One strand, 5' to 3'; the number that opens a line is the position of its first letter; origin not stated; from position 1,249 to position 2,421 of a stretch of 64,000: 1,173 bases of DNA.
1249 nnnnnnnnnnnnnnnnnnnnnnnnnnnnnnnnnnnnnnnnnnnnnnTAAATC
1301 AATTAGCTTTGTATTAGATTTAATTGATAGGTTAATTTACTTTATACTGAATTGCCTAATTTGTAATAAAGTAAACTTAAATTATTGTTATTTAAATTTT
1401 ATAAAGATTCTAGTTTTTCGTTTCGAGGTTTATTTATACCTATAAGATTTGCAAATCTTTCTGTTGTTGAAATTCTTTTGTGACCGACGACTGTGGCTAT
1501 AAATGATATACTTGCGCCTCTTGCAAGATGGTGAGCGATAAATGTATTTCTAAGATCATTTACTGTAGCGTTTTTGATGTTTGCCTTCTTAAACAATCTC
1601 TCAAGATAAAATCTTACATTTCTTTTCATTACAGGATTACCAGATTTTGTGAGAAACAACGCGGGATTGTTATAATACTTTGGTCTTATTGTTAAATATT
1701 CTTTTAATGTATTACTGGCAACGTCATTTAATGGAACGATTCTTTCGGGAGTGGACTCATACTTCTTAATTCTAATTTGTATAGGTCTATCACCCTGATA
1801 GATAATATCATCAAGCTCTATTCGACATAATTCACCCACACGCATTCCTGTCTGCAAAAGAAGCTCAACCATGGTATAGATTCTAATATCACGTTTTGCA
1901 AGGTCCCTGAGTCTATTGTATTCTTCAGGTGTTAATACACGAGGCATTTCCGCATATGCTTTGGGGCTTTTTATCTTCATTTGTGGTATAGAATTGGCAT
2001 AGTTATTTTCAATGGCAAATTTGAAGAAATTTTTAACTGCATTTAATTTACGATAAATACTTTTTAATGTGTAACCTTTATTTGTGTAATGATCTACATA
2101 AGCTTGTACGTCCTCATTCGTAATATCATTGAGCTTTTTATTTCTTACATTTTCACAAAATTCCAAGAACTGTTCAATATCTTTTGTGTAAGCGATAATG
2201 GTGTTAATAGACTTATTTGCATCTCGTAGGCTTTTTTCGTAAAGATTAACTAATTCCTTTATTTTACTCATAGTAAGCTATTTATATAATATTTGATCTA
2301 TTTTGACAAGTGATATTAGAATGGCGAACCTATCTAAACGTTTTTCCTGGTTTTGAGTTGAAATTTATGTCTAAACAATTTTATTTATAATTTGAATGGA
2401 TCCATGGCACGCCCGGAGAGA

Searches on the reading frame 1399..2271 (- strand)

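Call 27: search_protein_families(library=pfam, proteins=[window:1399-2271:-], max_evalue=0.001)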
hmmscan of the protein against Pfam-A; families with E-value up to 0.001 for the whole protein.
window:1399-2271:- (290 aa): 4 families
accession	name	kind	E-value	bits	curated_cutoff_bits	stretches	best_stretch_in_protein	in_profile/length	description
PF00589.27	Phage_integrase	-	9.7e-30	104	27.1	1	112-275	2-167/172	Phage integrase family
PF02899.23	Phage_int_SAM_1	-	9.8e-17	61.4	22.3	1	9-88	2-81/83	Phage integrase, N-terminal SAM-like domain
PF13495.12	Phage_int_SAM_4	-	1.7e-11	44.8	27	1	12-90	6-82/85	Phage integrase, N-terminal SAM-like domain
PF13102.12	Phage_int_SAM_5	-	0.00035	21.3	22.3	1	15-96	10-92/98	Phage integrase SAM-like domain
